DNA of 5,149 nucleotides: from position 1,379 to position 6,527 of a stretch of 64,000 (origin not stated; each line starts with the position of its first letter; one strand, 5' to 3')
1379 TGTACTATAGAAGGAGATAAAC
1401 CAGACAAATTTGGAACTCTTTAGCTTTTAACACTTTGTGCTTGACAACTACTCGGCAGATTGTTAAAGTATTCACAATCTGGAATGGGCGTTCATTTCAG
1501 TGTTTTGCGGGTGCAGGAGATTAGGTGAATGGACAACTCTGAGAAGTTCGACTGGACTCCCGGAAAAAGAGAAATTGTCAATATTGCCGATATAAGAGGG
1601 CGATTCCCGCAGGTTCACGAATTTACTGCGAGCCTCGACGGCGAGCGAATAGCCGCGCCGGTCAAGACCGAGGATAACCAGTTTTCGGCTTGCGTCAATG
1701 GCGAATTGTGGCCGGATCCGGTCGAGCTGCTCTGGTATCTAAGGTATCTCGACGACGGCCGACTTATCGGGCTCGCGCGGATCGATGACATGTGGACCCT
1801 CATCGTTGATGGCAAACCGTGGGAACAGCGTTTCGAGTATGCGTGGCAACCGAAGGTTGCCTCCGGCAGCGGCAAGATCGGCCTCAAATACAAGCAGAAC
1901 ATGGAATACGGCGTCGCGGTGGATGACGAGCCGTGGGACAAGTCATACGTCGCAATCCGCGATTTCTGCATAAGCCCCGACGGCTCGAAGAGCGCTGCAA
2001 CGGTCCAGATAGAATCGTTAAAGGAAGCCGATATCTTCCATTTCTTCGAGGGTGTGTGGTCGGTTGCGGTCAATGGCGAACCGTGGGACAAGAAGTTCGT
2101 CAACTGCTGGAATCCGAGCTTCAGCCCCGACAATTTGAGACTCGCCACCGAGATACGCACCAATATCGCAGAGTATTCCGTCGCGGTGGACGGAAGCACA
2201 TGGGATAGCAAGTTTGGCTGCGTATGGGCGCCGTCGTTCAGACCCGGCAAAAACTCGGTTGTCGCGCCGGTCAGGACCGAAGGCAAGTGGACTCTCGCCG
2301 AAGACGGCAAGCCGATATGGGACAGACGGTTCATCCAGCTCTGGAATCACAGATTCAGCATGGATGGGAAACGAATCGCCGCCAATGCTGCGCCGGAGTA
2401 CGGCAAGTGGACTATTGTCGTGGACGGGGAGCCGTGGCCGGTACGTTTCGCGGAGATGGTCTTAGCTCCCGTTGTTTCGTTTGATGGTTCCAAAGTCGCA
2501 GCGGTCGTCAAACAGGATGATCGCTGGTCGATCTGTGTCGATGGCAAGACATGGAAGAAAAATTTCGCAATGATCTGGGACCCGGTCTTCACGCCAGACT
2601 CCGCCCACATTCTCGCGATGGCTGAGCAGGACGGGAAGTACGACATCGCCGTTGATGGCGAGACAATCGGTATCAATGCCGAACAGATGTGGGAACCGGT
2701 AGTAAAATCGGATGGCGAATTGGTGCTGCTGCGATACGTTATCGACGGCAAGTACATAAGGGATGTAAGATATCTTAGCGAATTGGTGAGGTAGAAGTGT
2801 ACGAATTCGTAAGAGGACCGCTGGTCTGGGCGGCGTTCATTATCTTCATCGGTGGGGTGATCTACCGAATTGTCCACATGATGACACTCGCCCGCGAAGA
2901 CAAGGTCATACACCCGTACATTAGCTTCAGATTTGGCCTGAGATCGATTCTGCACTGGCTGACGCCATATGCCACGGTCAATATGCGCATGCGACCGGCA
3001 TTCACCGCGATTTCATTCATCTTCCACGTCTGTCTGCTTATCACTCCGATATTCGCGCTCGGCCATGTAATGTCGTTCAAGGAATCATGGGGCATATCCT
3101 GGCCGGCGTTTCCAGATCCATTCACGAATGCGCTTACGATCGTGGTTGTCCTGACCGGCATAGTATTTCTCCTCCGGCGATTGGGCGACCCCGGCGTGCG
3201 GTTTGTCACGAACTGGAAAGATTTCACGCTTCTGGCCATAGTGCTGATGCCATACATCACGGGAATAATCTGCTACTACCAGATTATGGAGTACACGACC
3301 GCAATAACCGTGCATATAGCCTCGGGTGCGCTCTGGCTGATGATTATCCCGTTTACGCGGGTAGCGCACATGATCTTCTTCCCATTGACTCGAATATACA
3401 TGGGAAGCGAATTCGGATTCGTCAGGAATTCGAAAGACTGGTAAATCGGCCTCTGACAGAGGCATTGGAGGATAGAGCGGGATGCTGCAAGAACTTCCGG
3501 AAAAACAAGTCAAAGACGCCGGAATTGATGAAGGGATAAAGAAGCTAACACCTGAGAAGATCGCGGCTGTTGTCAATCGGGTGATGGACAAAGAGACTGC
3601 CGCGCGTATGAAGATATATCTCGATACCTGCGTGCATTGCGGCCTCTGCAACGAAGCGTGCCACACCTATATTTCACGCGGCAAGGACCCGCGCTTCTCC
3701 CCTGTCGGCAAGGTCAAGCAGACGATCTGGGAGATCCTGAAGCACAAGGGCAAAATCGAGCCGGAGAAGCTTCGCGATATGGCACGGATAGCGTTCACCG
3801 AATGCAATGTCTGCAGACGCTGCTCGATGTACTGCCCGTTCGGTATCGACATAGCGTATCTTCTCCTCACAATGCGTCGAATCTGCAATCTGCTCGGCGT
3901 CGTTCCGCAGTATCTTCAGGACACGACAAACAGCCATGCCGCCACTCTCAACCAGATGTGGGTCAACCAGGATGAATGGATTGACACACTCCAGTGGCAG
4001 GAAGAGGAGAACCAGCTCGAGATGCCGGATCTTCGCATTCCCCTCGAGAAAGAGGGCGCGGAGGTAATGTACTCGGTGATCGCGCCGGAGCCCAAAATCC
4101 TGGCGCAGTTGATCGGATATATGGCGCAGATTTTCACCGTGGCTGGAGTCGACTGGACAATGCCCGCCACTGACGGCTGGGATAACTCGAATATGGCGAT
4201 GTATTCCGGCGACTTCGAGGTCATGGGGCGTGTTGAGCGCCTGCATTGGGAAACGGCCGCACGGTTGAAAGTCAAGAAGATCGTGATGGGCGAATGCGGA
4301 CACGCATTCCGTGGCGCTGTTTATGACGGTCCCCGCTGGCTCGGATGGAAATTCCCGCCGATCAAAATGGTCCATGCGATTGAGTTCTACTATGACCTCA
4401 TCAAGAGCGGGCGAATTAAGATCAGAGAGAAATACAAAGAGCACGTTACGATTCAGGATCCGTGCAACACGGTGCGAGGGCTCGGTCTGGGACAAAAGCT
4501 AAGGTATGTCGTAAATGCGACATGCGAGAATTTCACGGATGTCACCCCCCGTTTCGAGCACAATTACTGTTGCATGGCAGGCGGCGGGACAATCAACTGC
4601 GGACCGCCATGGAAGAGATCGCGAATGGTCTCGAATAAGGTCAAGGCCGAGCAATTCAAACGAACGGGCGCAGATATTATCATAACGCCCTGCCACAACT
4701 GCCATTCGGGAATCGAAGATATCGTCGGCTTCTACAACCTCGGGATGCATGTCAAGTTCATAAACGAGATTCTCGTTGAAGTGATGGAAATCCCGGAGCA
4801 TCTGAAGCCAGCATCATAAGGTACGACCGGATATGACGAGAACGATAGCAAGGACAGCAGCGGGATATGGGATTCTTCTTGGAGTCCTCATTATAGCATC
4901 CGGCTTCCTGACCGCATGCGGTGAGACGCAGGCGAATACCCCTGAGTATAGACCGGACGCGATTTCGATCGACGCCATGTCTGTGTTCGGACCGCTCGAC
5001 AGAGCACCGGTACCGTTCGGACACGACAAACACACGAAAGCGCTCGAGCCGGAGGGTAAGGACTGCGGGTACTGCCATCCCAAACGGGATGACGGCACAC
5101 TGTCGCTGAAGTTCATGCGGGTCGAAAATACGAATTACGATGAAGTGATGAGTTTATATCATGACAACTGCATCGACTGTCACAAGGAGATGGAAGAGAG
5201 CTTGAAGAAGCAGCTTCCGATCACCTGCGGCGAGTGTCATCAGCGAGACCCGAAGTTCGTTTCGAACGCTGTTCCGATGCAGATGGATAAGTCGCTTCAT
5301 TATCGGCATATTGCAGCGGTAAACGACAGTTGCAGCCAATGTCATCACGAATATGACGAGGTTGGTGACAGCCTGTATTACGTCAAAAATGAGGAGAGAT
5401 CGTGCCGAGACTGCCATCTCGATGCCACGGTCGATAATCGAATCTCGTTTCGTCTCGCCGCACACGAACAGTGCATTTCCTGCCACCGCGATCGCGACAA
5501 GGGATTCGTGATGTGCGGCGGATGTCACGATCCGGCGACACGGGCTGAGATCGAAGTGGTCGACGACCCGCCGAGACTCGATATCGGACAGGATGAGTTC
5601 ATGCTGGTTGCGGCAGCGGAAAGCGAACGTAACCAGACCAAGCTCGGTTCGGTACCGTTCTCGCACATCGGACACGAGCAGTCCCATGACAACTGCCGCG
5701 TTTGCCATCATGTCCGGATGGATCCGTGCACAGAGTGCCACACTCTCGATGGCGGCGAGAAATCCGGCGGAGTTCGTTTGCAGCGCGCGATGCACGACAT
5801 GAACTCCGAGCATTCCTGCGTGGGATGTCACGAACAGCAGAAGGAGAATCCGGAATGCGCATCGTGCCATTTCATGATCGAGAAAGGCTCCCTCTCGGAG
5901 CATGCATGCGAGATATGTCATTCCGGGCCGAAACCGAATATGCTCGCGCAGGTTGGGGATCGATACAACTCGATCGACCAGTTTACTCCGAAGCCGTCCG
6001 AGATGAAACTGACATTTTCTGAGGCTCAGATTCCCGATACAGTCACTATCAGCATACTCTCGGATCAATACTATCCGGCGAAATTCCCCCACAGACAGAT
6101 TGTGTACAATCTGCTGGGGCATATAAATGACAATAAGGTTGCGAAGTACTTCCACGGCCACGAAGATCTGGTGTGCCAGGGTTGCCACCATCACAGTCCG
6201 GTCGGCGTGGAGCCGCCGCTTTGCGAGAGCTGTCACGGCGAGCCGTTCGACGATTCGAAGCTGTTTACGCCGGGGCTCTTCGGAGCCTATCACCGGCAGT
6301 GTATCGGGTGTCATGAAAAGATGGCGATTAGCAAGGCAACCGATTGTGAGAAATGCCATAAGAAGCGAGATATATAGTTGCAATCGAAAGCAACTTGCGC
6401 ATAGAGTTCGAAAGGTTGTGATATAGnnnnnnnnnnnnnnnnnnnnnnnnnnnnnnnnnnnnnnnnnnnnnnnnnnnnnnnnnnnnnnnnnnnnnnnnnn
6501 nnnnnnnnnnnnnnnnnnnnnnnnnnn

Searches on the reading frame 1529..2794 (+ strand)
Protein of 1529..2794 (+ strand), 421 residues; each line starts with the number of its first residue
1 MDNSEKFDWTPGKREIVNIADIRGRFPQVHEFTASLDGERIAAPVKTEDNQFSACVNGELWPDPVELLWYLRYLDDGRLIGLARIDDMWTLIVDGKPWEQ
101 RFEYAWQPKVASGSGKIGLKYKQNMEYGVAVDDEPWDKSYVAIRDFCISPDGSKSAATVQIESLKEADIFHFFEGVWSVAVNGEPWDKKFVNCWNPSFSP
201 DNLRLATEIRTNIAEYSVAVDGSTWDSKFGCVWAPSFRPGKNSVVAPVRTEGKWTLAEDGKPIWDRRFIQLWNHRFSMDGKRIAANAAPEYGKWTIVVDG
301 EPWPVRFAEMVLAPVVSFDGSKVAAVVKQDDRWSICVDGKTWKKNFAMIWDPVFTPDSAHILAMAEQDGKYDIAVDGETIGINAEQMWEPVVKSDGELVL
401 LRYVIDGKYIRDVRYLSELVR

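Call 21: search_protein_families(library=ncbifam, proteins=[window:1529-2794:+], max_evalue=1e-8)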
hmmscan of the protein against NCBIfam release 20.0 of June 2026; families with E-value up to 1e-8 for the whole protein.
window:1529-2794:+ (421 aa): 1 family
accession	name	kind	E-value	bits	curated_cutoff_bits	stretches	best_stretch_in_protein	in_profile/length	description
NF045725.1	TmcD_fam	equivalog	2e-153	511.1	440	1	6-414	2-410/412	electron transfer complex subunit TmcD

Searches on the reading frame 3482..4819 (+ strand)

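Call 20: search_protein_families(library=ncbifam, proteins=[window:3482-4819:+], max_evalue=0.00001)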
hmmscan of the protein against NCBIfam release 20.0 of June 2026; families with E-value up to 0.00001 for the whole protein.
window:3482-4819:+ (445 aa): 8 families
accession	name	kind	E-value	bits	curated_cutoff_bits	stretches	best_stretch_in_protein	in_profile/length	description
NF045724.1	ferredox_TmcB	equivalog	6.3e-221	733.4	735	1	9-436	2-429/430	electron transfer complex ferredoxin TmcB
NF045711.1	sulf_resp_HmcF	equivalog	2.6e-110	369.3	750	1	30-443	42-457/457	sulfate respiration complex iron-sulfur protein HmcF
NF045796.1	DsrK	equivalog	2.4e-61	207.7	400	1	15-432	23-437/453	sulfate reduction electron transfer complex DsrMKJOP subunit DsrK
NF004898.0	PRK06259.1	equivalog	4.1e-12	45.5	385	1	312-434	369-487/488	fumarate reductase (CoM/CoB) subunit TfrB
NF008434.0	PRK11274.1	equivalog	3.1e-11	42.8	333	1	33-134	8-101/409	glycolate oxidase subunit GlcF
NF045670.1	quin_L_LdhH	equivalog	8.9e-11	40.8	800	1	295-431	575-705/706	L-lactate dehydrogenase (quinone) large subunit LdhH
NF045663.1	diclust_near_Sec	equivalog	7.7e-08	30.9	530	0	311-409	523-616/759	pyridine nucleotide-disulfide oxidoreductase/dicluster-binding protein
TIGR01971.1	NuoI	subfamily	1.8e-06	27.5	113.05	0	35-62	68-95/121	NADH-quinone oxidoreductase, chain I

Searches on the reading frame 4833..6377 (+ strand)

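Call 20: search_protein_families(library=ncbifam, proteins=[window:4833-6377:+], max_evalue=0.00001)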
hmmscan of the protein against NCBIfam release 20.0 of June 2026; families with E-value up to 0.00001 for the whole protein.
window:4833-6377:+ (514 aa): 4 families
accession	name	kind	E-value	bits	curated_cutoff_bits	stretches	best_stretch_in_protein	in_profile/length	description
NF045713.1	CxxCH_16_HmcA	equivalog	4.9e-158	527.1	400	1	20-512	22-541/541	sulfate respiration complex hexadecaheme cytochrome HmcA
NF045784.1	9HemeCytC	equivalog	1.7e-48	165.6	640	1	265-512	55-322/328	nine-heme cytochrome c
NF045722.1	c3_cytochr_TmcA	equivalog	3.7e-32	110.8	114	2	159-232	51-124/125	acidic tetraheme cytochrome c3 TmcA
NF043011.1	CytC7_Geobact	equivalog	1.6e-08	34.9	120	0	189-232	45-88/89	cytochrome c7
